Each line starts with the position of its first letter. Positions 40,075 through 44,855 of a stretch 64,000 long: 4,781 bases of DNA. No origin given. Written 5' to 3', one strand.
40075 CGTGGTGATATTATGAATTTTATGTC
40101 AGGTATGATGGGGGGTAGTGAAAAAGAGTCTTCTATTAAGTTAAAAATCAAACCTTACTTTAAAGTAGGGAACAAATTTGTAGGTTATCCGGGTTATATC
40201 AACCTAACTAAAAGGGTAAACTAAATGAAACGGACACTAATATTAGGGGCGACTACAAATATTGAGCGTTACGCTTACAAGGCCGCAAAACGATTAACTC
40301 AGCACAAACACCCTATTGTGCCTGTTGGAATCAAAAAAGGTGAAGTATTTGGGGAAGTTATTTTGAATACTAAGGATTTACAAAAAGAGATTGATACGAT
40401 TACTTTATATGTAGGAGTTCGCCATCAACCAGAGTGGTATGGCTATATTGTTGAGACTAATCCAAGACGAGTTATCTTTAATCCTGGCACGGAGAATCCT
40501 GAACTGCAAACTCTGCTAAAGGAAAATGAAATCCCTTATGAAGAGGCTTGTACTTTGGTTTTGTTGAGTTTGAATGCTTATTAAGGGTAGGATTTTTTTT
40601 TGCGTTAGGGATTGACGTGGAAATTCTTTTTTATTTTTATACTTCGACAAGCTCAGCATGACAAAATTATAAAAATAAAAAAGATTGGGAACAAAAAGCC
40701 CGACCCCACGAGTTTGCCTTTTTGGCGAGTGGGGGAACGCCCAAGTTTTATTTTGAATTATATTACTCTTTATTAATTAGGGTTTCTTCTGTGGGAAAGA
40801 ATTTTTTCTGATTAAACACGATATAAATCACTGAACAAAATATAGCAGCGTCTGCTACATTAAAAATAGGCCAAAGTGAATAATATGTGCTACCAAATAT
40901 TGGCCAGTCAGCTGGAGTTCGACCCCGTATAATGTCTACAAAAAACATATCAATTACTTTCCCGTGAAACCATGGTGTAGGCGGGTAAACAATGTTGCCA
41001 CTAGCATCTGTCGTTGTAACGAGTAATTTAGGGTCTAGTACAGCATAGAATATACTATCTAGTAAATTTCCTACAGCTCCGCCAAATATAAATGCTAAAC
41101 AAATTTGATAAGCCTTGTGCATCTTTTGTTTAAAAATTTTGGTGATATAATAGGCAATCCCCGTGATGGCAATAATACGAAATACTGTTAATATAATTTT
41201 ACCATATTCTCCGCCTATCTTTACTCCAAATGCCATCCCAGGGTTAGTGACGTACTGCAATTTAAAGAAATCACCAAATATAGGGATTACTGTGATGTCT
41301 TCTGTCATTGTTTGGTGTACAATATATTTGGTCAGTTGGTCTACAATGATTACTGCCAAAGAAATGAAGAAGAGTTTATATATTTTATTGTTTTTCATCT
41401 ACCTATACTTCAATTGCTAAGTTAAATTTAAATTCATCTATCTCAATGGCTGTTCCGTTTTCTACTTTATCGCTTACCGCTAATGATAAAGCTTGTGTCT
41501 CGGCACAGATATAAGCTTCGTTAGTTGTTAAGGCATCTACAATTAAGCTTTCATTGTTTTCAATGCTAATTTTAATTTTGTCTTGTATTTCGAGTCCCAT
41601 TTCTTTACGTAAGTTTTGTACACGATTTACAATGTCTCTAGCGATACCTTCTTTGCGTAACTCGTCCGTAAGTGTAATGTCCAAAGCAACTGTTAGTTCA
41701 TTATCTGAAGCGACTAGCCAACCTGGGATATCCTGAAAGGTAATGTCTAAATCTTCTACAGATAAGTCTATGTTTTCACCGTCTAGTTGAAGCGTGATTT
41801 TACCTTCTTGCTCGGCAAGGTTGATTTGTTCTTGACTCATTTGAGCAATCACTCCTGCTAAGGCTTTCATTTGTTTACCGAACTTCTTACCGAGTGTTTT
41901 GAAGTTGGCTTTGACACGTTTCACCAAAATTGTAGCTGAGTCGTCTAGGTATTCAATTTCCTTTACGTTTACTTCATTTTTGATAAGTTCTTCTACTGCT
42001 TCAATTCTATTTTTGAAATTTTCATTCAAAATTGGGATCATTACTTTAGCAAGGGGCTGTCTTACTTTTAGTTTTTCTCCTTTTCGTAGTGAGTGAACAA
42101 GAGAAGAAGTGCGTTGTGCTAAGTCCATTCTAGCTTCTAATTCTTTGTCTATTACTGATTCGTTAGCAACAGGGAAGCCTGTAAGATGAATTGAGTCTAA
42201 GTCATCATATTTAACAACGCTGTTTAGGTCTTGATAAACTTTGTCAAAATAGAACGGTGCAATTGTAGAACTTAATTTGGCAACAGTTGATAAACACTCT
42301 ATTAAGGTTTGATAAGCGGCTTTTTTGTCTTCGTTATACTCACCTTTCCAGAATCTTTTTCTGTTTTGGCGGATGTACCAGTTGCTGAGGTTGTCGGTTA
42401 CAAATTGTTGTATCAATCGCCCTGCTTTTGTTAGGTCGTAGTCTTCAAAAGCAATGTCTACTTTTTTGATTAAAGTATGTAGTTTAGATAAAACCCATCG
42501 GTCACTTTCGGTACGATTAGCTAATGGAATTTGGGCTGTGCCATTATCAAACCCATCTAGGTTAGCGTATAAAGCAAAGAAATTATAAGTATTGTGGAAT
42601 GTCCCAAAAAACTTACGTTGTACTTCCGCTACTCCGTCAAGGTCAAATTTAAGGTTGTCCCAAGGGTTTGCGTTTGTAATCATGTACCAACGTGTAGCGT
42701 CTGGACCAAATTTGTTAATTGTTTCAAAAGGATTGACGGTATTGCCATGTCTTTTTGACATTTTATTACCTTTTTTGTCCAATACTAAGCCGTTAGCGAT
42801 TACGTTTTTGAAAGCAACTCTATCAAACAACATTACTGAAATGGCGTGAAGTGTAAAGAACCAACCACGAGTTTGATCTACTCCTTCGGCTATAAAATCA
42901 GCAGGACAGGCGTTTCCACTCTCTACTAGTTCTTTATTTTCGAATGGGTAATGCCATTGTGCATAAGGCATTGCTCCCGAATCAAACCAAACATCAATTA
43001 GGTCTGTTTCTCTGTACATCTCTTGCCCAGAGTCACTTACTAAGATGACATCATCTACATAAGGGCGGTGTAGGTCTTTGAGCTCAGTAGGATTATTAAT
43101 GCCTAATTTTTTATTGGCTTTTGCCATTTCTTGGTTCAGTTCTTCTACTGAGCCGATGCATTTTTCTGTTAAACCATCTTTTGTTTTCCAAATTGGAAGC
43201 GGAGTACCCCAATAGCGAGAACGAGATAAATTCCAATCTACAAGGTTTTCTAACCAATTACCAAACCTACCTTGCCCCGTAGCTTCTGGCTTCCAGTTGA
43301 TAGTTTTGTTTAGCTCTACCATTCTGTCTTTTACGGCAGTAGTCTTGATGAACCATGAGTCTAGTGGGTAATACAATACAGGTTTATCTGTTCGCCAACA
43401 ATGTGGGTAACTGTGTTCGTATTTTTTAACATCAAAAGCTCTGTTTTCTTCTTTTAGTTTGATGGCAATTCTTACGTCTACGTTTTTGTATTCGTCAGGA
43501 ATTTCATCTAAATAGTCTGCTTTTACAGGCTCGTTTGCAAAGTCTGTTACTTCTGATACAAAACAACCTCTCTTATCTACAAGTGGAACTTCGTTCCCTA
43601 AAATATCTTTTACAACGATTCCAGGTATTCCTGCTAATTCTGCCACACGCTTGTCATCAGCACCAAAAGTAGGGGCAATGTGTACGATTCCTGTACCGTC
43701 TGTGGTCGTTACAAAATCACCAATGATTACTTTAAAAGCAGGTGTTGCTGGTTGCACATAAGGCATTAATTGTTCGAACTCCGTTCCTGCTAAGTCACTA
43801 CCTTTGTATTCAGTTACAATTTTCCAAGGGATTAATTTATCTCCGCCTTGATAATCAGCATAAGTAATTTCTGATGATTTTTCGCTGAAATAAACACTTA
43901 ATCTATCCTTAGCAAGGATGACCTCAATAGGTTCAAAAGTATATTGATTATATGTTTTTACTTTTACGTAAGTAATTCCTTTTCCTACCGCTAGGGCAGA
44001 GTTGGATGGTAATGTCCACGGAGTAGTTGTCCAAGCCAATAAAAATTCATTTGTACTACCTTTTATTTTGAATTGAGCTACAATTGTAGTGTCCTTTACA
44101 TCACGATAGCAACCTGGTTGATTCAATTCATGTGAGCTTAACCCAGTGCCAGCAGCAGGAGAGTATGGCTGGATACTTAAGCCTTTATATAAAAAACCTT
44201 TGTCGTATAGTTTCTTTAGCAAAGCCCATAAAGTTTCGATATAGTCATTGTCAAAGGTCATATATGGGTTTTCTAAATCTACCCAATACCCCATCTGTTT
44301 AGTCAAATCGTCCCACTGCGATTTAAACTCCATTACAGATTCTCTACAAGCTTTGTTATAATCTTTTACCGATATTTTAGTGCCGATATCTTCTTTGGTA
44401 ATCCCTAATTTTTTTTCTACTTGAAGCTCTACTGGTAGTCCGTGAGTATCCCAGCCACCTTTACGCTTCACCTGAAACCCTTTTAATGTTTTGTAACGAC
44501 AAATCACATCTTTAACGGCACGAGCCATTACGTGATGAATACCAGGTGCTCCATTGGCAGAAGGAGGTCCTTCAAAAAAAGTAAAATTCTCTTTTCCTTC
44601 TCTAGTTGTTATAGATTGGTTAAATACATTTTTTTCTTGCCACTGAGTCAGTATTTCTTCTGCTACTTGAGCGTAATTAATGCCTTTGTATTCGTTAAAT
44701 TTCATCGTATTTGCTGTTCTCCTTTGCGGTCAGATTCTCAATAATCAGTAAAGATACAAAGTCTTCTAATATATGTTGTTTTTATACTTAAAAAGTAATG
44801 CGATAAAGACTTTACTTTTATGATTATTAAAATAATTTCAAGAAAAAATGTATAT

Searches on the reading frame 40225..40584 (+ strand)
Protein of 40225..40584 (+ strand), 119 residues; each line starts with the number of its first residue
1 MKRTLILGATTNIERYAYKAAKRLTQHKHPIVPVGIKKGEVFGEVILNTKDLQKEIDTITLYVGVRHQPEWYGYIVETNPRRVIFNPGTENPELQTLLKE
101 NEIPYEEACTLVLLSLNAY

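Call 47: find_homologous_proteins(query=window:40225-40584:+, max_evalue=1e-20)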
Query window:40225-40584:+ (119 aa): 6582 proteins with E <= 1e-20 among 7512 candidates; the best 120 are listed.
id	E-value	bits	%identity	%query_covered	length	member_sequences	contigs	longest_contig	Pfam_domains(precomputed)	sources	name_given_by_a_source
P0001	2.7e-73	261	100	100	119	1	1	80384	PF13380.13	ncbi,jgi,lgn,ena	-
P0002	2.7e-50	187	70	100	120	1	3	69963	PF13380.13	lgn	-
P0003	1.4e-49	185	72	100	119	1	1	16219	PF13380.13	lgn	-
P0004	5.9e-49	183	71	100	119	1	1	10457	PF13380.13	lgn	-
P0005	5.3e-46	173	68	100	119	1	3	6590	PF13380.13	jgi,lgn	jgi:predicted CoA-binding protein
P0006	6.6e-46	173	67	99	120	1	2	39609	PF13380.13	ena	-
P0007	1.4e-45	172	69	99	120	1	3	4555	PF13380.13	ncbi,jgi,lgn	-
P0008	5.6e-45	170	65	100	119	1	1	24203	PF13380.13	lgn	-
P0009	1.1e-44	169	70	99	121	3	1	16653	PF13380.13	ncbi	-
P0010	1.3e-44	169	69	100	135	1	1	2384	PF13380.13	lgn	-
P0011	1.4e-44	169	66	100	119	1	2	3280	PF13380.13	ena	-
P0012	1.4e-44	169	64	100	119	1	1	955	PF13380.13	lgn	-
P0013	2.7e-44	168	66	100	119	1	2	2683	PF13380.13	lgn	-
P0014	3.8e-44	167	68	100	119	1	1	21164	PF13380.13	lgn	-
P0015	2.2e-43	165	66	100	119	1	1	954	PF13380.13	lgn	-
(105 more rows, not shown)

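Call 48: find_encoding_contigs(protein=P0001, flank=2000, max_places=4)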
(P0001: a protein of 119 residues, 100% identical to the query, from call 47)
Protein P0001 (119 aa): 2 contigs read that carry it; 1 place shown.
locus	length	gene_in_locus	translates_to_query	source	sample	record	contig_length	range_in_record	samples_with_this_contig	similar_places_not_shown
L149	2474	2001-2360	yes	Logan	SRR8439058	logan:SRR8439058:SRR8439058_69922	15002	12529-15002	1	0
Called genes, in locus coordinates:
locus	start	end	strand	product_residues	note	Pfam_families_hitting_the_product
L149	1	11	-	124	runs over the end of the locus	PF00825:Ribonuclease_P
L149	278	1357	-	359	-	PF00520:Ion_trans, PF07885:Ion_trans_2, PF02254:TrkA_N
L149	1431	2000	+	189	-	-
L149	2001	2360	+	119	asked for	PF13380:CoA_binding_2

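Call 49: find_encoding_contigs(protein=P0002, flank=4000, max_places=3)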
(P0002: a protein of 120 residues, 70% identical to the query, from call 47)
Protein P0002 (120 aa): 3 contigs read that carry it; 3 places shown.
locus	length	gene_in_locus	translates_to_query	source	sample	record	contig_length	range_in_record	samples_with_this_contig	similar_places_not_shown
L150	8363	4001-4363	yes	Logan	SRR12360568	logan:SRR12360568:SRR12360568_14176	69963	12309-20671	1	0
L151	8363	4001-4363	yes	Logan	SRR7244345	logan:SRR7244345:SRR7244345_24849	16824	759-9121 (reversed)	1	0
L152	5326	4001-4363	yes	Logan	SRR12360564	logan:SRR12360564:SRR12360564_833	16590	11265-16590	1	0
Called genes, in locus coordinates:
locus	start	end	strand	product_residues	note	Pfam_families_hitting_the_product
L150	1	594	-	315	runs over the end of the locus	-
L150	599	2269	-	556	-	PF23357:DUF7088, PF09822:ABC_transp_aux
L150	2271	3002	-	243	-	PF12679:ABC2_membrane_2, PF12698:ABC2_membrane_3 (weak)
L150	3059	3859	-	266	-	PF02558:ApbA (weak), PF03807:F420_oxidored, PF14748:P5CR_dimer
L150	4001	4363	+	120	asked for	PF13380:CoA_binding_2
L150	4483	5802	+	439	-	PF25077:DUF7800 (weak), PF09423:PhoD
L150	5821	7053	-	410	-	PF00155:Aminotran_1_2, PF00266:Aminotran_5, PF01053:Cys_Met_Meta_PP (faint)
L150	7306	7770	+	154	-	PF04542:Sigma70_r2, PF08281:Sigma70_r4_2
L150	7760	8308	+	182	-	-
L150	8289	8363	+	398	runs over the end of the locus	-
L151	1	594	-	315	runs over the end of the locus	-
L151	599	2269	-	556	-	PF23357:DUF7088, PF09822:ABC_transp_aux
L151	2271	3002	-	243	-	PF12679:ABC2_membrane_2, PF12730:ABC2_membrane_4 (weak)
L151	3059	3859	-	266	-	PF02558:ApbA (weak), PF03807:F420_oxidored, PF14748:P5CR_dimer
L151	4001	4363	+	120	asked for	PF13380:CoA_binding_2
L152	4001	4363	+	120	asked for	PF13380:CoA_binding_2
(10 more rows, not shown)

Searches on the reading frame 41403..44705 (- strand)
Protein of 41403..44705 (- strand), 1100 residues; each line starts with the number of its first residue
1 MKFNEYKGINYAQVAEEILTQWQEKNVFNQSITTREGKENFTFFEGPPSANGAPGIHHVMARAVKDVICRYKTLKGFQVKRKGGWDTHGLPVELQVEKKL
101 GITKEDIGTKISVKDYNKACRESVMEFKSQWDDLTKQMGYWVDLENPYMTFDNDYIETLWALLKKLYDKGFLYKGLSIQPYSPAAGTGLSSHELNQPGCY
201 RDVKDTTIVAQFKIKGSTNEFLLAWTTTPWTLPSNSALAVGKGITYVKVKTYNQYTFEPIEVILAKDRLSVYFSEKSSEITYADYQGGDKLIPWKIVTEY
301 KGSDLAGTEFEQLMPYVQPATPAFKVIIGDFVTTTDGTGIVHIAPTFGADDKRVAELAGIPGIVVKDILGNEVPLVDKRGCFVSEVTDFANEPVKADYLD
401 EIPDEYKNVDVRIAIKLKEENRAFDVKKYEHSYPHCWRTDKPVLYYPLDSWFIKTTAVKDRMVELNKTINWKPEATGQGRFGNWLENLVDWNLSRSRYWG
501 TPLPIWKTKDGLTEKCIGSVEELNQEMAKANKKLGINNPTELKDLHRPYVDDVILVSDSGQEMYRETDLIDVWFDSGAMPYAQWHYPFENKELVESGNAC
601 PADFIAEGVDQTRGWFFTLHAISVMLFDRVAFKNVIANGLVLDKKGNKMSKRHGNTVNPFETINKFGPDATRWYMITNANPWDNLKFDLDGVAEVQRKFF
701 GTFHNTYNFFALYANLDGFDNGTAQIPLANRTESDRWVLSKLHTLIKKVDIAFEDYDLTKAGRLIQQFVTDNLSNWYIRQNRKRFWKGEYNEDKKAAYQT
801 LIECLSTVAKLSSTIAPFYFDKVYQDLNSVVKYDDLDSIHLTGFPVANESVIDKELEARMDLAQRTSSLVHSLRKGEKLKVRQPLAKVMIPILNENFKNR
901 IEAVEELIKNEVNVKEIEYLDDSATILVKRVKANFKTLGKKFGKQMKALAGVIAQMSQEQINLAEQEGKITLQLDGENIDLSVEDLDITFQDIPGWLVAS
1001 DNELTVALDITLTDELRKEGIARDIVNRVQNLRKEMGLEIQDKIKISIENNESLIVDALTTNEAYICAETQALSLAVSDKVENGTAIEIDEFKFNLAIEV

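Call 77: find_homologous_proteins(query=window:41403-44705:-, max_evalue=1e-100)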
Query window:41403-44705:- (1100 aa): 8000 proteins with E <= 1e-100 among 8000 candidates; the best 120 are listed.
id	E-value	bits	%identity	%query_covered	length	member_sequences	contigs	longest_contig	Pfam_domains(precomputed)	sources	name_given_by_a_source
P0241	0.0e+0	2541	100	100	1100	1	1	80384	PF09334.18,PF08264.20,PF00133.29,PF19302.5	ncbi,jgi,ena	-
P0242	0.0e+0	2129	82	100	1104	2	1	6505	PF09334.18,PF08264.20,PF00133.29,PF19302.5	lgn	-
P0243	0.0e+0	1980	74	100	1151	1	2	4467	PF09334.18,PF08264.20,PF00133.29,PF19302.5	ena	-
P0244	0.0e+0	1914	73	100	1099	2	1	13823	PF09334.18,PF08264.20,PF00133.29,PF19302.5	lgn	-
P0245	0.0e+0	1913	74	100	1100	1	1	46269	PF09334.18,PF08264.20,PF00133.29,PF19302.5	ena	-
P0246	0.0e+0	1912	74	100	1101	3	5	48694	PF09334.18,PF08264.20,PF00133.29,PF19302.5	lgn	-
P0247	0.0e+0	1911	74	100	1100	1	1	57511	PF09334.18,PF08264.20,PF00133.29,PF19302.5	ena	-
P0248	0.0e+0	1884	74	100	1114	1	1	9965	PF09334.18,PF08264.20,PF00133.29,PF19302.5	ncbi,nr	ncbi:MAG: isoleucine--tRNA ligase [Cytophagales bacterium]|nr:isoleucine--tRNA ligase [Cytophagales 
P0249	0.0e+0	1877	72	100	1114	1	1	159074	PF09334.18,PF08264.20,PF00133.29,PF19302.5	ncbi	-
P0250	0.0e+0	1844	72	100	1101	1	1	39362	PF09334.18,PF08264.20,PF00133.29,PF19302.5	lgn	-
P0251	0.0e+0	1844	72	100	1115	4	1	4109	PF09334.18,PF08264.20,PF00133.29,PF19302.5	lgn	-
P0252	0.0e+0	1839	72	100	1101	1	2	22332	PF09334.18,PF08264.20,PF00133.29,PF19302.5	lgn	-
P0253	0.0e+0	1825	70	100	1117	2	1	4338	PF09334.18,PF08264.20,PF00133.29,PF19302.5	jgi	-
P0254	0.0e+0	1810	71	100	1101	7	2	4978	PF09334.18,PF08264.20,PF00133.29,PF19302.5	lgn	-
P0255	0.0e+0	1809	70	100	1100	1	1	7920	PF09334.18,PF08264.20,PF00133.29,PF19302.5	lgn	-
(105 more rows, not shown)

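Call 78: find_encoding_contigs(protein=P0242, flank=4000, max_places=2)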
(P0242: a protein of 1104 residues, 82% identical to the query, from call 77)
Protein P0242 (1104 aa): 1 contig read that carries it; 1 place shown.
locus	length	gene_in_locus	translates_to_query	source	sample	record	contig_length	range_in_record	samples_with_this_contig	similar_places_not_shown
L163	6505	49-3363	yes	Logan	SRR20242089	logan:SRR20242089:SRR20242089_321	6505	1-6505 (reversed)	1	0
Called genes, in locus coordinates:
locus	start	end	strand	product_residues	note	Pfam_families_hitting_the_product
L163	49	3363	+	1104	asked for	PF00133:tRNA-synt_1, PF09334:tRNA-synt_1g (weak), PF08264:Anticodon_1, PF19302:DUF5915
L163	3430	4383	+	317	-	PF00515:TPR_1 (faint), PF07719:TPR_2 (faint), PF13181:TPR_8 (faint), PF13371:TPR_9 (faint), PF13414:TPR_11 (faint), PF13424:TPR_12 (faint), PF13432:TPR_16 (faint), PF14559:TPR_19 (weak), +1 more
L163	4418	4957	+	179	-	PF12867:DinB_2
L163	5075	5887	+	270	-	PF00932:LTD, PF18962:Por_Secre_tail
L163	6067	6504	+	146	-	?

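Call 79: find_encoding_contigs(protein=P0245, flank=4000, max_places=2)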
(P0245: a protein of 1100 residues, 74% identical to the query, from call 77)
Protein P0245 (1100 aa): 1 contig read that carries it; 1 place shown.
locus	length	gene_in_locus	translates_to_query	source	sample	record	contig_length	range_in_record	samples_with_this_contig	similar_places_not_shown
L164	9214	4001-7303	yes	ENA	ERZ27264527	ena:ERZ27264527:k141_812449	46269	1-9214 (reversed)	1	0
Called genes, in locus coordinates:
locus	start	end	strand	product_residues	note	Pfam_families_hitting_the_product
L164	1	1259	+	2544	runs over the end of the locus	PF14870:PSII_BNR, PF13229:Beta_helix, PF05048:NosD (weak), PF18962:Por_Secre_tail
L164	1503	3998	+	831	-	PF03176:MMPL, PF02460:Patched (weak), PF12349:Sterol-sensing, PF03176:MMPL, PF00873:ACR_tran (weak)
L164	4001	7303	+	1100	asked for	PF00133:tRNA-synt_1, PF09334:tRNA-synt_1g (weak), PF08264:Anticodon_1, PF19302:DUF5915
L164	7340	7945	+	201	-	PF01252:Peptidase_A8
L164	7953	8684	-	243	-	PF00149:Metallophos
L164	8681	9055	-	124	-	PF08818:DUF1801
